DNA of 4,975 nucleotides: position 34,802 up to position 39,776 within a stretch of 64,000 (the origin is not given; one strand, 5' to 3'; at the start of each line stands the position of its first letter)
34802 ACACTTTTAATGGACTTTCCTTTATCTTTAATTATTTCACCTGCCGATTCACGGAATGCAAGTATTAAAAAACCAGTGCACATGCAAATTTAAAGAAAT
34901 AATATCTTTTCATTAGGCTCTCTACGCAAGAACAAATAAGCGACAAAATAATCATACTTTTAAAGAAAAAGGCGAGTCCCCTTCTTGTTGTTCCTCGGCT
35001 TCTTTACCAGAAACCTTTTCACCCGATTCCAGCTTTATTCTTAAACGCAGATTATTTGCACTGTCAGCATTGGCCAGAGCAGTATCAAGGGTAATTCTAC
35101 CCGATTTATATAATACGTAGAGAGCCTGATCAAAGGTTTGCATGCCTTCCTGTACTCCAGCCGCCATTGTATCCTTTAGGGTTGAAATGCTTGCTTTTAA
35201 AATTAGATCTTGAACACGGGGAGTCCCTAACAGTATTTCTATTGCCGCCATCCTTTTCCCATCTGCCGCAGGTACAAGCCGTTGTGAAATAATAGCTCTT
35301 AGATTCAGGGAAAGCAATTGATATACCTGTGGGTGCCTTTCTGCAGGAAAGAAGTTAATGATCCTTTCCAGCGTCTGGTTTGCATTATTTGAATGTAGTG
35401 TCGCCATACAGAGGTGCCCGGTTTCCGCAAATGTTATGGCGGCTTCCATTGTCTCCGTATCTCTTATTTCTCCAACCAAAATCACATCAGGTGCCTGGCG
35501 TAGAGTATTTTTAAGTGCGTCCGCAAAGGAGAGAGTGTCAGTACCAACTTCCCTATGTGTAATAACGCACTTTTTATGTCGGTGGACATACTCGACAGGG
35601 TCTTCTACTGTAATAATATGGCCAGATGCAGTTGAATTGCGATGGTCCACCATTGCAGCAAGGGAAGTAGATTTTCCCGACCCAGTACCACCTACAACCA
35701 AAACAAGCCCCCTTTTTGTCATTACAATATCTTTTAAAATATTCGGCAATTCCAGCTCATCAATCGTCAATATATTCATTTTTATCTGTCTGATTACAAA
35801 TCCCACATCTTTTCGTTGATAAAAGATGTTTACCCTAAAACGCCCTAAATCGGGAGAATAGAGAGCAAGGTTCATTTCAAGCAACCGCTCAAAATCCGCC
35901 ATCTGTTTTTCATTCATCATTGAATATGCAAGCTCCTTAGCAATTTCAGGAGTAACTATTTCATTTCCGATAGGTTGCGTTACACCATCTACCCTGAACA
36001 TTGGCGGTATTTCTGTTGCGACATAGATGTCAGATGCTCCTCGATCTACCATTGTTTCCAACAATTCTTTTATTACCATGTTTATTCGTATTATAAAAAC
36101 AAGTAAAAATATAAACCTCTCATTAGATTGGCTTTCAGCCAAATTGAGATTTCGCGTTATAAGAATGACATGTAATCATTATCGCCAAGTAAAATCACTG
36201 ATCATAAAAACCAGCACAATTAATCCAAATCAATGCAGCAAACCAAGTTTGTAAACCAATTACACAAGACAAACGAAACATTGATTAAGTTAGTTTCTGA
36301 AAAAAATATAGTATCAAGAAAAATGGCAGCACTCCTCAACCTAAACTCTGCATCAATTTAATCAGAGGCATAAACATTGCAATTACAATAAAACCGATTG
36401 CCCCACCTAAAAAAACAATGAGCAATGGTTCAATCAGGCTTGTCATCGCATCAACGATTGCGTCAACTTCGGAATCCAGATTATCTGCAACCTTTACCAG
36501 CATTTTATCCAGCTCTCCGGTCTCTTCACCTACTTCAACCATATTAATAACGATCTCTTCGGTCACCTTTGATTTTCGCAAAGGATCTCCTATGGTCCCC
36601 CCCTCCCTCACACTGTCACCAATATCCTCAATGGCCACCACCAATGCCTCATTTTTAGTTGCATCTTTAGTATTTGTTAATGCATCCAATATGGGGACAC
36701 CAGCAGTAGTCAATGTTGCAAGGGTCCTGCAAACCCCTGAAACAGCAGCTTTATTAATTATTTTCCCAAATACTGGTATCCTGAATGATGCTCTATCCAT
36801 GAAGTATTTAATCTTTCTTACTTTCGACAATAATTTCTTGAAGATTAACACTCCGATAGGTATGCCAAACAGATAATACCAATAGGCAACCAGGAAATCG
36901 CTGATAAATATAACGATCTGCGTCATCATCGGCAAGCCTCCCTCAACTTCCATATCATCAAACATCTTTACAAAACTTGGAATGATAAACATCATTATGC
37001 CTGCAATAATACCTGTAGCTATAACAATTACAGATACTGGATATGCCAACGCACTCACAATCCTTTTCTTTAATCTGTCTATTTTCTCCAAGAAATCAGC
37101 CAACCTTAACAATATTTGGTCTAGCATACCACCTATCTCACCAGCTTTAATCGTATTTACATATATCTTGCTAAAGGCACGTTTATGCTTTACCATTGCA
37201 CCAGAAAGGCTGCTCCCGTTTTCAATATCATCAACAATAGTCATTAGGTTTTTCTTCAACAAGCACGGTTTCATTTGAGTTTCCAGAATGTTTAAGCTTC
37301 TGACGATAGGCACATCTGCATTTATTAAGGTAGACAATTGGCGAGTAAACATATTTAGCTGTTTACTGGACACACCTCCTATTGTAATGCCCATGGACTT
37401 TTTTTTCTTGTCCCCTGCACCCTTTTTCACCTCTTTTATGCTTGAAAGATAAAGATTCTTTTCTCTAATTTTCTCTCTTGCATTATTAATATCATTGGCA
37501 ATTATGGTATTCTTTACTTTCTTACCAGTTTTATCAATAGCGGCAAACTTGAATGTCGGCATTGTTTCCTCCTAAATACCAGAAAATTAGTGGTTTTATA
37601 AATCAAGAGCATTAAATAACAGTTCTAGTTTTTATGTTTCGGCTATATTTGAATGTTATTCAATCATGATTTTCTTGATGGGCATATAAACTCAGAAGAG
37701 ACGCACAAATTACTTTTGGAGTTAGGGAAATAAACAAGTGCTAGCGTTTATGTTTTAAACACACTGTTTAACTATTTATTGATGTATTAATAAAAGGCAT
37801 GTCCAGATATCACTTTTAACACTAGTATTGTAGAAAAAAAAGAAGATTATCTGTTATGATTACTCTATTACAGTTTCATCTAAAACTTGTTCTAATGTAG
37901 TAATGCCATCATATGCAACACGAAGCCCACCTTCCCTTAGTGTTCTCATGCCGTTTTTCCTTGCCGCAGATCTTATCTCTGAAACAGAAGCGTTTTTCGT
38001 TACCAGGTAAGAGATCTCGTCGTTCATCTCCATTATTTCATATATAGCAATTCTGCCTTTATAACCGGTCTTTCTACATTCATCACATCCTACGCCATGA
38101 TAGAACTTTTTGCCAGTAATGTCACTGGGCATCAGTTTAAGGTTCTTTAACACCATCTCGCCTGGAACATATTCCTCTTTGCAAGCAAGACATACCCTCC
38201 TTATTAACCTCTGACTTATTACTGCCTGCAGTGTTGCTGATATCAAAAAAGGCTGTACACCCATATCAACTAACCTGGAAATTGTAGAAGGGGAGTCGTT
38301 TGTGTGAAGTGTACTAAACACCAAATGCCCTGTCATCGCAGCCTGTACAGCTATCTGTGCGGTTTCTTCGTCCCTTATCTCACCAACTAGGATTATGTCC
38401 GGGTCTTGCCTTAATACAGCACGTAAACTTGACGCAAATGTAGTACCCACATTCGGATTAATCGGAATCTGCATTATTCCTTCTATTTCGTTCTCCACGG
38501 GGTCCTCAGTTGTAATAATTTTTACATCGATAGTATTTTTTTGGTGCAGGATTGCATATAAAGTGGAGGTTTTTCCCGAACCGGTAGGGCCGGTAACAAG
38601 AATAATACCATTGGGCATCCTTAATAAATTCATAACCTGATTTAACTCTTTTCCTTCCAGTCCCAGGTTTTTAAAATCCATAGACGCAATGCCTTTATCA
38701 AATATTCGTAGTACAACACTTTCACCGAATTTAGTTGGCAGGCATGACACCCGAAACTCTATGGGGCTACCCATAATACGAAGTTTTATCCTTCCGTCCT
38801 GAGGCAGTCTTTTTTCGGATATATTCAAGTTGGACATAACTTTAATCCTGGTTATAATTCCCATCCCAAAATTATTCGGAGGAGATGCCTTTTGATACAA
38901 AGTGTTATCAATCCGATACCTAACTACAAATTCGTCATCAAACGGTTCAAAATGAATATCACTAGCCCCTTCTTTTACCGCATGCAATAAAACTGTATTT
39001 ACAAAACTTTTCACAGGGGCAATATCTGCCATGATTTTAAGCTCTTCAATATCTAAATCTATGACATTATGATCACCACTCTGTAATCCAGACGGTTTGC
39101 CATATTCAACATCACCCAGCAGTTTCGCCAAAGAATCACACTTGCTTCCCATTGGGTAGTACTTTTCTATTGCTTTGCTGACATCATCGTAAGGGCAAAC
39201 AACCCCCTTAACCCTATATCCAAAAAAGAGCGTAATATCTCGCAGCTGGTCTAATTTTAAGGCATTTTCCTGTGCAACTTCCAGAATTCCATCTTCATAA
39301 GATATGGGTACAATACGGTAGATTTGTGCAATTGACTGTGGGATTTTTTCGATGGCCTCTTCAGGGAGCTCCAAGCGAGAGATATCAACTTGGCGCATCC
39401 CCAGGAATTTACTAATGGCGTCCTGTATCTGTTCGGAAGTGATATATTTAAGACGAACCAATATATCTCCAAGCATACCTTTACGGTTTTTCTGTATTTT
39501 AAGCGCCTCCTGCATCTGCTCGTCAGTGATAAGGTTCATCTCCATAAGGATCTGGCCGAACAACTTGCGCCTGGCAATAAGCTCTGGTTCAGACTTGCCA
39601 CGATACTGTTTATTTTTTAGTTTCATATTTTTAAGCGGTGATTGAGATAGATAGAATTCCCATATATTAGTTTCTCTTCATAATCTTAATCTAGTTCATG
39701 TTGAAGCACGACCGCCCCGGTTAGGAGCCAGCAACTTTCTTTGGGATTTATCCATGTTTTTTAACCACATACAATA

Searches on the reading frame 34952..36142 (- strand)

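Call 25: search_protein_families(library=pfam, proteins=[window:34952-36142:-], max_evalue=0.001)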
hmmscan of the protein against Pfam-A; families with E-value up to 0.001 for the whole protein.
window:34952-36142:- (396 aa): 1 family
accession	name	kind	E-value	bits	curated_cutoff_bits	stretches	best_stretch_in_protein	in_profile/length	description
PF00437.27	T2SSE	-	7e-47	160.3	24.9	1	20-294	8-282/370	Type II/IV secretion system protein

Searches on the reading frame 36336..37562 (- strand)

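Call 25: search_protein_families(library=pfam, proteins=[window:36336-37562:-], max_evalue=0.001)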
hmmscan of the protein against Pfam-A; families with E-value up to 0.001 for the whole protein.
window:36336-37562:- (408 aa): 1 family
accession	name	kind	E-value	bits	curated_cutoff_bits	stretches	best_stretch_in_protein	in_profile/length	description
PF00482.28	T2SSF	-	3.6e-56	188.9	25.2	2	72-195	1-125/125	Type II secretion system (T2SS), protein F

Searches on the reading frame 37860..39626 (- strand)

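Call 25: search_protein_families(library=pfam, proteins=[window:37860-39626:-], max_evalue=0.001)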
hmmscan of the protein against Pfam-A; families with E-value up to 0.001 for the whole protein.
window:37860-39626:- (588 aa): 4 families
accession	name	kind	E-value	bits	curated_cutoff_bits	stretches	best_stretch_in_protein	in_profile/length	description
PF00437.27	T2SSE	-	8.6e-135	449.6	24.9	1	200-582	3-369/370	Type II/IV secretion system protein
PF05157.20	MshEN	-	4.8e-15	55.8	23.1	1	75-159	1-86/90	MshEN domain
PF13191.12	AAA_16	-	0.00013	22.9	32.6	1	326-433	7-110/167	AAA ATPase domain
PF13401.12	AAA_22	-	0.00087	20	27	0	338-379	4-45/130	AAA domain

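Call 42: search_protein_families(library=ncbifam, proteins=[window:37860-39626:-], max_evalue=0.01)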
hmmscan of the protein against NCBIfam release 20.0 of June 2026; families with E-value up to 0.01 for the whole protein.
window:37860-39626:- (588 aa): 21 families
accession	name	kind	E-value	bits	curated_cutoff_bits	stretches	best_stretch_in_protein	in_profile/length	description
TIGR02538.1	type_IV_pilB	equivalog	2e-180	601.2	675.65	1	24-585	3-562/564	type IV-A pilus assembly ATPase PilB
TIGR02533.1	type_II_gspE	equivalog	6.7e-171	569.2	630.25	1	93-584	2-485/486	type II secretion system ATPase GspE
NF053534.1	T4PilAsmATPsTfpB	equivalog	8e-135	450.5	850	1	63-583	64-580/584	type IV pilus assembly ATPase TfpB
NF007755.0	PRK10436.1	equivalog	2.7e-127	425.2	617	1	101-582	15-456/465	type II secretion system protein GspE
NF041000.1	ATPase_ComGA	equivalog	6.1e-79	264.8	300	1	211-476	2-266/267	competence type IV pilus ATPase ComGA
TIGR01420.1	pilT_fam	subfamily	3.6e-54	184.3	319.1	1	210-478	3-271/343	PilT/PilU family type 4a pilus ATPase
TIGR02525.1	plasmid_TraJ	equivalog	2e-27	96.1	368.3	1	303-455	119-272/372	plasmid transfer ATPase TraJ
TIGR02524.1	dot_icm_DotB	equivalog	1.6e-20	73.6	463.3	1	335-469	130-273/358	Dot/Icm type IV secretion system ATPase DotB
NF008411.1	PRK11234.1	equivalog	7.8e-18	64.2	1170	1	19-216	480-674/723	cyclic di-3',5'-guanylate-activated glycosyltransferase NfrB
NF053729.1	c-di-GMP_motif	domain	7.4e-17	60.9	38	1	23-73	2-52/53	cyclic di-GMP-binding domain-containing protein, MshE-related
NF058587.1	archaellum_moto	equivalog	1.2e-16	60.5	550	1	341-454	277-395/527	archaellum flagellar ATPase motor FlaI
NF012033.0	PRK15489.1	equivalog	2e-13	49.4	537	1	12-148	482-618/703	glycosyl transferase family protein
TIGR02782.1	TrbB_P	equivalog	2.3e-13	50.1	304.55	1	342-455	139-255/303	P-type conjugative transfer ATPase TrbB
TIGR02788.1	VirB11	equivalog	2.1e-11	43.4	249.95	1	341-457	146-267/308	P-type DNA transfer ATPase VirB11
TIGR03819.1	heli_sec_ATPase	hypoth_equivalog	3.1e-11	43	373.15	1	301-470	139-315/340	TadA family conjugal transfer-associated ATPase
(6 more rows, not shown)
